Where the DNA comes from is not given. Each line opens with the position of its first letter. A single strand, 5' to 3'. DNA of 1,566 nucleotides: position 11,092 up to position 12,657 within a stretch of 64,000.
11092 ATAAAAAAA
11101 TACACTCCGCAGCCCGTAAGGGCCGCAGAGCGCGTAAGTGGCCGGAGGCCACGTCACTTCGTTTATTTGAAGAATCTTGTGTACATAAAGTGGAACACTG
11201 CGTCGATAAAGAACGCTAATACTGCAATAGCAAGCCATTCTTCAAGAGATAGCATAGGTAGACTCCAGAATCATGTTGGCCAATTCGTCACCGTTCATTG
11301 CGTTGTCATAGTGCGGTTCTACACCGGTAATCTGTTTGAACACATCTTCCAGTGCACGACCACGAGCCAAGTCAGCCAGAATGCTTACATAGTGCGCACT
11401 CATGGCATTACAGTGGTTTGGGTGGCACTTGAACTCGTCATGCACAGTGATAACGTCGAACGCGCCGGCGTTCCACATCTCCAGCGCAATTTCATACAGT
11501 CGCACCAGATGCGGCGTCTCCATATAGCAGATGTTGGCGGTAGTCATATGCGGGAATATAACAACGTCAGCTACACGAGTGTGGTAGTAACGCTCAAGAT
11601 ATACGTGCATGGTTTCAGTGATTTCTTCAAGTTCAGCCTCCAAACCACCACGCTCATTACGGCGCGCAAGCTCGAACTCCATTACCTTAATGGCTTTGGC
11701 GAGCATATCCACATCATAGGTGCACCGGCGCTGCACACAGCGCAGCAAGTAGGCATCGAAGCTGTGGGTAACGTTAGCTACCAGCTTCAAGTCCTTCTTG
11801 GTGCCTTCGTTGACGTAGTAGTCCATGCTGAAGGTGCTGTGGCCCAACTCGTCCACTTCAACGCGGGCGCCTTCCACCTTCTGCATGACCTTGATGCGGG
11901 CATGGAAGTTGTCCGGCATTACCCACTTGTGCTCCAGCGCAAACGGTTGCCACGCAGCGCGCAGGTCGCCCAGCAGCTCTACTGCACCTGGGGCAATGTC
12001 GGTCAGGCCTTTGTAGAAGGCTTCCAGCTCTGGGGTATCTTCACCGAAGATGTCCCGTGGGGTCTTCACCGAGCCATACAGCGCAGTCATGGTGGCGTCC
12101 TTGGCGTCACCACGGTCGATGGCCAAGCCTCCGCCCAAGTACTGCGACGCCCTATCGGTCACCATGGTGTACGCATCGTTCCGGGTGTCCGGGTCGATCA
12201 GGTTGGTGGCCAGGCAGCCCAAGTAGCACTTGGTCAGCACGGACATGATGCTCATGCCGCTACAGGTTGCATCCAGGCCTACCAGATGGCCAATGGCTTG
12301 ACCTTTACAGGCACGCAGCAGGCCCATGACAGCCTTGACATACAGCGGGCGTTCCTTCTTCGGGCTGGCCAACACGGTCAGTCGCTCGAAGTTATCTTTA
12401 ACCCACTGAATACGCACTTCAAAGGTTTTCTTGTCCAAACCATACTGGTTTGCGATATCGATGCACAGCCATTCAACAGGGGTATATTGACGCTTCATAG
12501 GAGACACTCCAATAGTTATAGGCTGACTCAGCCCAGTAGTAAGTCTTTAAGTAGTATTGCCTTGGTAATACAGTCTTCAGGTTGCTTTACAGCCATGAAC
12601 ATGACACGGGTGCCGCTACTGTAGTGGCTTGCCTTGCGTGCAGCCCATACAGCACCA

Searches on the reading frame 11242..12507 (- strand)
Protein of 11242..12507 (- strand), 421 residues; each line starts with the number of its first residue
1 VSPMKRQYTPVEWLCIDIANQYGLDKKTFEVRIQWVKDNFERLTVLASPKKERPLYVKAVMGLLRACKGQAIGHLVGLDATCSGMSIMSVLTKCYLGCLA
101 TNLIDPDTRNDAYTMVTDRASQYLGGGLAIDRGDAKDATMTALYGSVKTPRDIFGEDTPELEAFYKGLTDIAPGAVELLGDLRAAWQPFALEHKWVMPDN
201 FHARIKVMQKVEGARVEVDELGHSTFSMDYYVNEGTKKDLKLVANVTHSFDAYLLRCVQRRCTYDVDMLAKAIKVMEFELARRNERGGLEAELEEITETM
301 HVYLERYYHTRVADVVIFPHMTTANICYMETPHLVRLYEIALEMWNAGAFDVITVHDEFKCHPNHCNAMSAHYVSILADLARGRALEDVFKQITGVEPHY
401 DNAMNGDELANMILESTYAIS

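Call 4: search_dna_similar(query=window:11242-12507:-, collection=phages, mode=protein, max_rows=30)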
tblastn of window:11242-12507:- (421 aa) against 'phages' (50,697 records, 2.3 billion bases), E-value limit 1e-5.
Records with a match: 896; places in all: 905; records where one place covers at least 80% of the query: 426.
Best place of each record, by identity: 60-80% 4; <60% 892.
By first word of the organism name: Pseudomonas 142; Escherichia 131; Vibrio 108; Salmonella 52; Xanthomonas 51; Stenotrophomonas 41; Rhizobium 35; Klebsiella 29; Synechococcus 28; Ralstonia 27; and 49 more.
By host as written in the record: - 120; Escherichia coli 65; Pseudomonas aeruginosa 50; Stenotrophomonas maltophilia 21; Vibrio breoganii 15; Klebsiella pneumoniae 14; Pseudomonas aeruginosa ATCC 27853 12; Achromobacter xylosoxidans I2BC 12; and 278 more.
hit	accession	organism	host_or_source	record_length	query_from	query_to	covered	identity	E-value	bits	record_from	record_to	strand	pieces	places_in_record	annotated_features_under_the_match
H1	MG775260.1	Pseudomonas phage Littlefix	Pseudomonas sp. CT12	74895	6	421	99%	60.6%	7e-160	504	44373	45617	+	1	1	DNA-directed RNA polymerase | hypothetical protein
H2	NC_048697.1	Pseudomonas phage Littlefix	Pseudomonas sp. CT12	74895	6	421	99%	60.6%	7e-160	504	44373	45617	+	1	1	RNA polymerase | hypothetical protein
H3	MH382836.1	Pseudomonas phage phCDa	Pseudomonas fluorescens CS1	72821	3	421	100%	59.9%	4e-164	516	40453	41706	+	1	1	DNA-directed RNA polymerase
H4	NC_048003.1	Pseudomonas phage phCDa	Pseudomonas fluorescens CS1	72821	3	421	100%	59.9%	4e-164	516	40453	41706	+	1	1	RNA polymerase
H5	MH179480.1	Pseudomonas phage 98PfluR60PP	Pseudomonas fluorescens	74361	6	421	99%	60.3%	5e-159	502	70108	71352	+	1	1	DNA-directed RNA polymerase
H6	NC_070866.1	Pseudomonas phage 98PfluR60PP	Pseudomonas fluorescens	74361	6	421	99%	60.3%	5e-159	502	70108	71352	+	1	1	DNA-directed RNA polymerase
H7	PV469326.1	Pseudomonas phage Ps1.JH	Pseudomonas aeruginosa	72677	1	421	100%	47.6%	3e-115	376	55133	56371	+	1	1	RNA polymerase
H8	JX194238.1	Pseudomonas phage PA26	Pseudomonas aeruginosa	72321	1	421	100%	47.6%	4e-115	375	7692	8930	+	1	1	hypothetical protein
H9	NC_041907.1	Pseudomonas phage PA26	Pseudomonas aeruginosa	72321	1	421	100%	47.6%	4e-115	375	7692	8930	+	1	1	RNA polymerase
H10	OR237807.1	Pseudomonas phage PWJ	Pseudomonas aeruginosa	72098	1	421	100%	47.4%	1e-114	374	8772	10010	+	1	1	hypothetical protein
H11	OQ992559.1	Pseudomonas phage L15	Pseudomonas aeruginosa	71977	1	421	100%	47.4%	1e-114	374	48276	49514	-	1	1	hypothetical protein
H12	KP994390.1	Pseudomonas phage YH30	Pseudomonas aeruginosa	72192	1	421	100%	47.4%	2e-112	368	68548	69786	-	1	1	RNA polymerase large subunit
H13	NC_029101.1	Pseudomonas phage YH30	Pseudomonas aeruginosa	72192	1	421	100%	47.4%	2e-112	368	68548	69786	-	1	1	RNA polymerase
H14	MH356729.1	Pseudomonas phage LP14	Pseudomonas aeruginosa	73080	1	421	100%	47.3%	1e-84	378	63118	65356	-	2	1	putative RNAP2 | hypothetical protein (x2)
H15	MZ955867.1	Pseudomonas phage vB_PaeP_TUMS_P121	Pseudomonas aeruginosa ATCC 27853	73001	1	421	100%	47.2%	2e-114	374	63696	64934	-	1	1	hypothetical protein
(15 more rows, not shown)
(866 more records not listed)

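Call 9: get_annotated_region(hit=H2, flank=12000)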
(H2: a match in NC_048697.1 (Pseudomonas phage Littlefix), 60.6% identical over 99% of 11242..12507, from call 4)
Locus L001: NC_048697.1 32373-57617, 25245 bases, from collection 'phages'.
description: Pseudomonas phage Littlefix, complete genome.
organism: Pseudomonas phage Littlefix (NCBI taxid 2079289)
taxonomy: Viruses; Duplodnaviria; Heunggongvirae; Uroviricota; Caudoviricetes; Schitoviridae; Littlefixvirus; Littlefixvirus littlefix
host: Pseudomonas sp. CT12; source: Plant compost; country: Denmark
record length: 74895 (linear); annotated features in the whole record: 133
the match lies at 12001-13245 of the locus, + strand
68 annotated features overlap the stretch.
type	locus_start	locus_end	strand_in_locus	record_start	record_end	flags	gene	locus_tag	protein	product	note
CDS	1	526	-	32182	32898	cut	-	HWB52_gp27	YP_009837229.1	hypothetical protein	Gp27; orf27; N4 gp69-like protein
CDS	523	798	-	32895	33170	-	-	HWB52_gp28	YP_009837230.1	hypothetical protein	Gp28; orf28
regulatory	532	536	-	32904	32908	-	-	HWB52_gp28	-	ribosome_binding_site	-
CDS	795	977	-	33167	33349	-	-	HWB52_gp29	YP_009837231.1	hypothetical protein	Gp29; orf29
CDS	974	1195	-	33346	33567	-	-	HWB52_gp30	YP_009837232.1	hypothetical protein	Gp30; orf30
CDS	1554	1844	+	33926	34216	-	-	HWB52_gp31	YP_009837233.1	hypothetical protein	Gp31; orf31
regulatory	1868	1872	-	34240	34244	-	-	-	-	ribosome_binding_site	-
regulatory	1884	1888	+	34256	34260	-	-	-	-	ribosome_binding_site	-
CDS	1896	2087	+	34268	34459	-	-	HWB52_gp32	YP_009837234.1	hypothetical protein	Gp32; transmembrane domains; orf32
regulatory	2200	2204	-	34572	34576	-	-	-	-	ribosome_binding_site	-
CDS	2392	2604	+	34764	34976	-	-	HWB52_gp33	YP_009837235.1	hypothetical protein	Gp33; orf33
regulatory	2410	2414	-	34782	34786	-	-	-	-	ribosome_binding_site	-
CDS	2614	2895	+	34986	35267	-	-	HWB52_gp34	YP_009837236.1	hypothetical protein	Gp34; orf34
CDS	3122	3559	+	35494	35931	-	-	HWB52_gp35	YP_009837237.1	hypothetical protein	Gp35; orf35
regulatory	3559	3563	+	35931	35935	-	-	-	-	ribosome_binding_site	-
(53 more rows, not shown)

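Call 10: get_annotated_region(hit=H4, flank=12000)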
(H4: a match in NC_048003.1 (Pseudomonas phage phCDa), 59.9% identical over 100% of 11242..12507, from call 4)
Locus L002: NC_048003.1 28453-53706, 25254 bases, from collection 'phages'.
description: Pseudomonas phage phCDa, complete genome.
organism: Pseudomonas phage phCDa (NCBI taxid 2268587)
taxonomy: Viruses; Duplodnaviria; Heunggongvirae; Uroviricota; Caudoviricetes; Schitoviridae; Shizishanvirus; Shizishanvirus phCDa
host: Pseudomonas fluorescens CS1; source: soil; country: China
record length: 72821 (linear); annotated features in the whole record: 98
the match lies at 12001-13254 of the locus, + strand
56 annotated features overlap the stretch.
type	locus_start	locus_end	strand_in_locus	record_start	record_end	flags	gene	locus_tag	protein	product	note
CDS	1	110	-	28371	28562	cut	-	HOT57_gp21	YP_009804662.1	hypothetical protein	-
CDS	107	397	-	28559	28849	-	-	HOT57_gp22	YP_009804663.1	hypothetical protein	-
CDS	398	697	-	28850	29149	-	-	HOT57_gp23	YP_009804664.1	hypothetical protein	-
CDS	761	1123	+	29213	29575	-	-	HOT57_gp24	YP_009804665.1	hypothetical protein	-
CDS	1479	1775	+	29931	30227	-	-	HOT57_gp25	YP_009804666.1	hypothetical protein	-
CDS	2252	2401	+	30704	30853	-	-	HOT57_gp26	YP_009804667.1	hypothetical protein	-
CDS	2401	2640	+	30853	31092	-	-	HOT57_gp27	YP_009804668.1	hypothetical protein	-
CDS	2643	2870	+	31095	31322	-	-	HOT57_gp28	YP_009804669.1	hypothetical protein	-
CDS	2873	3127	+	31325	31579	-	-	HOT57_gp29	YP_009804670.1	hypothetical protein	-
CDS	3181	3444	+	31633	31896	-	-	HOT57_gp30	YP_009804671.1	hypothetical protein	-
CDS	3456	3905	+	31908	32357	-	-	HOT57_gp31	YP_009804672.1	hypothetical protein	-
CDS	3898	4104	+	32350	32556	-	-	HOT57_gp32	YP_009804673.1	hypothetical protein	-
CDS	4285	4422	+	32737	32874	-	-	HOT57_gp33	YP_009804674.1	hypothetical protein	-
CDS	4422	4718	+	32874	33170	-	-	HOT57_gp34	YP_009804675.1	hypothetical protein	-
CDS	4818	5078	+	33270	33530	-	-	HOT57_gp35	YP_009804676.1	hypothetical protein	-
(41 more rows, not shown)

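Call 20: get_annotated_region(hit=H6, flank=14000)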
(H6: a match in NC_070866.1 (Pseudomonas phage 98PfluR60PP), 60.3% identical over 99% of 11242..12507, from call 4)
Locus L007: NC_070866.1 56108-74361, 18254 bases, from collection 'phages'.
description: Pseudomonas phage 98PfluR60PP, complete genome.
organism: Pseudomonas phage 98PfluR60PP (NCBI taxid 2163965)
taxonomy: Viruses; Duplodnaviria; Heunggongvirae; Uroviricota; Caudoviricetes; Schitoviridae; Littlefixvirus; Littlefixvirus 98Pflur60pp
host: Pseudomonas fluorescens; source: -; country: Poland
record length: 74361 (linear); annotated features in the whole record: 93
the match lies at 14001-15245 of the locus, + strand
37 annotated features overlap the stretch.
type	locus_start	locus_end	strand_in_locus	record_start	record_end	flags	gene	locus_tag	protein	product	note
CDS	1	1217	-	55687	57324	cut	-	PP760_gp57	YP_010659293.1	terminase large subunit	-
CDS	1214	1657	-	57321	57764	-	-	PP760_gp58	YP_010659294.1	hypothetical protein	-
CDS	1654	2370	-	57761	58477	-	-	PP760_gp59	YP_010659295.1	hypothetical protein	-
CDS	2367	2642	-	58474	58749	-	-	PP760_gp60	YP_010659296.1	hypothetical protein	-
CDS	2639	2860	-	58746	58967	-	-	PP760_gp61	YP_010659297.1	hypothetical protein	-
CDS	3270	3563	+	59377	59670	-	-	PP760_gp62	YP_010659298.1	hypothetical protein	-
CDS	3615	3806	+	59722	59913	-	-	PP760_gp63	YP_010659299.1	hypothetical protein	-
CDS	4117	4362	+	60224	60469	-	-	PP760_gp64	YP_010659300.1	hypothetical protein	-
CDS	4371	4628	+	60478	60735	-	-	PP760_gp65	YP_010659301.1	hypothetical protein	-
CDS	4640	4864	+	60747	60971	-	-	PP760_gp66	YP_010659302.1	hypothetical protein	-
CDS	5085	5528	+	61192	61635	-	-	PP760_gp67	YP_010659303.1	hypothetical protein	-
CDS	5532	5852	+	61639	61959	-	-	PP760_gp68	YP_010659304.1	hypothetical protein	-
CDS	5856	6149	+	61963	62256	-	-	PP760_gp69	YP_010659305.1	hypothetical protein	-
CDS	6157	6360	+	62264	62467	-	-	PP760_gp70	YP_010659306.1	hypothetical protein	-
CDS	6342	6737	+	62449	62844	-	-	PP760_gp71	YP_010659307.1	hypothetical protein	-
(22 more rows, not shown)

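Call 21: get_annotated_region(hit=H9, flank=9000)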
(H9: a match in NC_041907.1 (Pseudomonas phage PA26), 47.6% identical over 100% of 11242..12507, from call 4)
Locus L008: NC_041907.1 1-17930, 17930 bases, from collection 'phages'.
description: Pseudomonas phage PA26, complete genome.
organism: Pseudomonas phage PA26 (NCBI taxid 1204542)
taxonomy: Viruses; Duplodnaviria; Heunggongvirae; Uroviricota; Caudoviricetes; Schitoviridae; Migulavirinae; Litunavirus; Litunavirus PA26
host: Pseudomonas aeruginosa; source: reservoir water; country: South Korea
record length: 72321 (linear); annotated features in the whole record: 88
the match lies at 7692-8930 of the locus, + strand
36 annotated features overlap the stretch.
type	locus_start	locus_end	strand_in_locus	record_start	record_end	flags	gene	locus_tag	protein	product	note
CDS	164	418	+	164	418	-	-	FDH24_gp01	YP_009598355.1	hypothetical protein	-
CDS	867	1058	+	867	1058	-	-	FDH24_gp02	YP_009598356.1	hypothetical protein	-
CDS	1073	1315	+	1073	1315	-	-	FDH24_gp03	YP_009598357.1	hypothetical protein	-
CDS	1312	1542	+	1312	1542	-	-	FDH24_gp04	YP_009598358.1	hypothetical protein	-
CDS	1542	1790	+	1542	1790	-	-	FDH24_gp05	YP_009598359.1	hypothetical protein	-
CDS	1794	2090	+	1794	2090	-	-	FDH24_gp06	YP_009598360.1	hypothetical protein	-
CDS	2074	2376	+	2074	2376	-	-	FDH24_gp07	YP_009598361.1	hypothetical protein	-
CDS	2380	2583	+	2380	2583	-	-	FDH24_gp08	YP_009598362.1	hypothetical protein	-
CDS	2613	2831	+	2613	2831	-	-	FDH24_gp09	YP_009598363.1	hypothetical protein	-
CDS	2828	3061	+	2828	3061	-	-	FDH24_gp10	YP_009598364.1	hypothetical protein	-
CDS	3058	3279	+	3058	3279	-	-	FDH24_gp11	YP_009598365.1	hypothetical protein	-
CDS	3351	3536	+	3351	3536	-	-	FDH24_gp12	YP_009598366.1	hypothetical protein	-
CDS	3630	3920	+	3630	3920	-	-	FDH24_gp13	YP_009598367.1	toxin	-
CDS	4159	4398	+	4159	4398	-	-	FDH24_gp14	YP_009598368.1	hypothetical protein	-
CDS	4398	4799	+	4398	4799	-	-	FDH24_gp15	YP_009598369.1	hypothetical protein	N4 gp14-like protein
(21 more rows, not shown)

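Call 86: search_dna_similar(query=L008:5569-5874:+, collection=phages, mode=protein, max_evalue=0.001, max_rows=25, rows=spread)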
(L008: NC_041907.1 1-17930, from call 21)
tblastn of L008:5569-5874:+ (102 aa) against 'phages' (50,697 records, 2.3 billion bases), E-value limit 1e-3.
Records with a match: 72; places in all: 72; records where one place covers at least 80% of the query: 72.
Best place of each record, by identity: >=99% 2; 95-99% 21; 90-95% 24; 80-90% 3; 60-80% 7; <60% 15.
By first word of the organism name: Pseudomonas 70; Photobacterium 2.
By host as written in the record: Pseudomonas aeruginosa 29; Pseudomonas aeruginosa PAO1 11; Pseudomonas aeruginosa ATCC 27853 9; - 4; Pseudomonas sp. 4; Pseudomonas aeruginosa ATCC27853 3; Pseudomonas aeruginosa Kutter 2; Photobacterium damselae 2; and 7 more.
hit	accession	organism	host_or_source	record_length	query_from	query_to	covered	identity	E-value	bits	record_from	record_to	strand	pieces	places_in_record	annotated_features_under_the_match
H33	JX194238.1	Pseudomonas phage PA26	Pseudomonas aeruginosa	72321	1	102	100%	99.0%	1e-63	212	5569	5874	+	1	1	hypothetical protein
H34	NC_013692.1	Pseudomonas phage LIT1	Pseudomonas aeruginosa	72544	1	102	100%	97.1%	1e-61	207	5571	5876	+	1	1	hypothetical protein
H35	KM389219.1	Pseudomonas phage PEV32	-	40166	1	102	100%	95.1%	7e-61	204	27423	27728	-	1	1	record has no annotation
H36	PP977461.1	Pseudomonas phage vB_PaeP_4050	Pseudomonas aeruginosa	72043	1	102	100%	95.1%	7e-61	204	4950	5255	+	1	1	record has no annotation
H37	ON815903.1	Pseudomonas phage vB_PaeP_4034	Pseudomonas aeruginosa PAO1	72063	1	102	100%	95.1%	7e-61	204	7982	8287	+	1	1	hypothetical protein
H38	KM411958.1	Pseudomonas phage RWG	Pseudomonas aeruginosa PAO1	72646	1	102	100%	95.1%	7e-61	204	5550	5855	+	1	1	hypothetical protein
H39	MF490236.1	Pseudomonas phage vB_PaeP_PYO2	-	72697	1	102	100%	95.1%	7e-61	204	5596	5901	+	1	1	hypothetical protein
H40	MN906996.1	Pseudomonas phage LY218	Pseudomonas aeruginosa ATCC 27853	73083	1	102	100%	95.1%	7e-61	204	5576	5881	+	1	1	hypothetical protein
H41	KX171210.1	Pseudomonas phage vB_Pae1396P-5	Pseudomonas sp.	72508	1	102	100%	94.1%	2e-60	203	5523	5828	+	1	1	hypothetical protein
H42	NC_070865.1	Pseudomonas phage vB_Pae575P-3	Pseudomonas sp.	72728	1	102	100%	94.1%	2e-60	203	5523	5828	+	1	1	hypothetical protein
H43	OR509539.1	Pseudomonas phage PASB7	Pseudomonas aeruginosa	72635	1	102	100%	94.1%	9e-60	201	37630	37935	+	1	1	hypothetical protein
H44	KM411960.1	Pseudomonas phage phi176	Pseudomonas aeruginosa PAO1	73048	1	102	100%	94.1%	1e-59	201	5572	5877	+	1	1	hypothetical protein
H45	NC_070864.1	Pseudomonas phage PAP02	Pseudomonas aeruginosa ATCC 27853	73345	1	102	100%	93.1%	1e-59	201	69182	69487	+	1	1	hypothetical protein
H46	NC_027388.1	Pseudomonas phage YH6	Pseudomonas aeruginosa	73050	1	102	100%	92.2%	1e-59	201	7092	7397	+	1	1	hypothetical protein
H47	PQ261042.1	Pseudomonas phage Minga_mokiny_4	Pseudomonas aeruginosa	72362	3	102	98%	94.0%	3e-59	200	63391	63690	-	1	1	hypothetical protein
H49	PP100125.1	Pseudomonas phage vB_PaP_HN01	Pseudomonas aeruginosa ATCC27853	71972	1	102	100%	84.3%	6e-54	185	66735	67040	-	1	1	hypothetical protein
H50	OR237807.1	Pseudomonas phage PWJ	Pseudomonas aeruginosa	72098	2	102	99%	70.3%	3e-41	149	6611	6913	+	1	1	hypothetical protein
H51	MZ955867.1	Pseudomonas phage vB_PaeP_TUMS_P121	Pseudomonas aeruginosa ATCC 27853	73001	1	102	100%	61.8%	1e-36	135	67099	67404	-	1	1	hypothetical protein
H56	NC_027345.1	Pseudomonas phage Pa2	Pseudomonas aeruginosa PAO1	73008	1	102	100%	52.9%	2e-32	123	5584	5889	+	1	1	hypothetical protein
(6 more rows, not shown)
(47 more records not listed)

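Call 87: get_annotated_region(hit=H50, flank=200)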
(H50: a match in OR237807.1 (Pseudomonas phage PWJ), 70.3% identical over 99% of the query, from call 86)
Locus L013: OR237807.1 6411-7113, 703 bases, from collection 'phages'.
description: Pseudomonas phage PWJ, complete genome.
organism: Pseudomonas phage PWJ (NCBI taxid 3073018)
taxonomy: Viruses; Duplodnaviria; Heunggongvirae; Uroviricota; Caudoviricetes; Schitoviridae; Migulavirinae; Litunavirus
host: Pseudomonas aeruginosa; source: wastewater; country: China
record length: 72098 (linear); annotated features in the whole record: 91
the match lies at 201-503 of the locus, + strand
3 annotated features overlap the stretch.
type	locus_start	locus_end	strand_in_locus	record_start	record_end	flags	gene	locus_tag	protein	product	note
CDS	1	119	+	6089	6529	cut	-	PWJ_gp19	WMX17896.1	hypothetical protein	-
CDS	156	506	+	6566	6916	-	-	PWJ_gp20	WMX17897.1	hypothetical protein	-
CDS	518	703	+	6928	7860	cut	-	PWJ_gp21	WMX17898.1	hypothetical protein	N4 gp15-like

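Call 88: get_annotated_region(hit=H51, flank=200)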
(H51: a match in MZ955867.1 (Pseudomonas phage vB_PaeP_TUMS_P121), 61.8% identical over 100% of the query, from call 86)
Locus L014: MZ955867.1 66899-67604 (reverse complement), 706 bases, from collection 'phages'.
description: Pseudomonas phage vB_PaeP_TUMS_P121, complete genome.
organism: Pseudomonas phage vB_PaeP_TUMS_P121 (NCBI taxid 2873372)
taxonomy: Viruses; Duplodnaviria; Heunggongvirae; Uroviricota; Caudoviricetes; Schitoviridae; Migulavirinae; Litunavirus; Litunavirus P121
host: Pseudomonas aeruginosa ATCC 27853; source: Sewage farm; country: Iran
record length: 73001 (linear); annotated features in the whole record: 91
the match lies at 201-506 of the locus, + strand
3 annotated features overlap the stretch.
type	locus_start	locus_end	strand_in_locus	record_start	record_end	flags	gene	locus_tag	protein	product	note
CDS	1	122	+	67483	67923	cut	-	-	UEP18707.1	hypothetical protein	-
CDS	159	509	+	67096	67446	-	-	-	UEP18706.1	hypothetical protein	-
CDS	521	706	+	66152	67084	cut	-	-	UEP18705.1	hypothetical protein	N4 gp15-like protein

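Call 89: get_annotated_region(hit=H56, flank=200)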
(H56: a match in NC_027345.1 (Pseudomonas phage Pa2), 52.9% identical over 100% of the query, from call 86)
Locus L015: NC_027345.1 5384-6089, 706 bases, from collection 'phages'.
description: Pseudomonas phage Pa2, complete genome.
organism: Pseudomonas phage Pa2 (NCBI taxid 1530400)
taxonomy: Viruses; Duplodnaviria; Heunggongvirae; Uroviricota; Caudoviricetes; Schitoviridae; Migulavirinae; Litunavirus; Litunavirus Ab09
host: Pseudomonas aeruginosa PAO1; source: -; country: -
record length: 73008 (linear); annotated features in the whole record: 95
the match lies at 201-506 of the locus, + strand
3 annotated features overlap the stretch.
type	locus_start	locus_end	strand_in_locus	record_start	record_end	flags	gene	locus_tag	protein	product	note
CDS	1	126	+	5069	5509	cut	-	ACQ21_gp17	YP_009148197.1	phosphatase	-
CDS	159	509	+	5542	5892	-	-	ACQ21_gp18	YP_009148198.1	hypothetical protein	-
CDS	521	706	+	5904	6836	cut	-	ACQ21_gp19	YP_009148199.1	putative RNA polymerase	-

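Call 90: get_annotated_region(hit=H49, flank=200)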
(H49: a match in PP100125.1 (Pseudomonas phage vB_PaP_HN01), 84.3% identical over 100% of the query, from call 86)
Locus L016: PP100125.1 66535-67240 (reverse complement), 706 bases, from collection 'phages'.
description: Pseudomonas phage vB_PaP_HN01, complete genome.
organism: Pseudomonas phage vB_PaP_HN01 (NCBI taxid 3114905)
taxonomy: Viruses; Duplodnaviria; Heunggongvirae; Uroviricota; Caudoviricetes; Schitoviridae; Migulavirinae; Litunavirus
host: Pseudomonas aeruginosa ATCC27853; source: sewage; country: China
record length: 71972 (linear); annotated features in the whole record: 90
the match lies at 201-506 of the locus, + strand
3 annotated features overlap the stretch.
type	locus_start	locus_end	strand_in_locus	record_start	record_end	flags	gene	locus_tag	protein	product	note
CDS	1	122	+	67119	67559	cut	-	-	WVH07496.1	hypothetical protein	ORF75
CDS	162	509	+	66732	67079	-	-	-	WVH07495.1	hypothetical protein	ORF74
CDS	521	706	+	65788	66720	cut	-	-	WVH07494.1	hypothetical protein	ORF73; N4 gp15-like protein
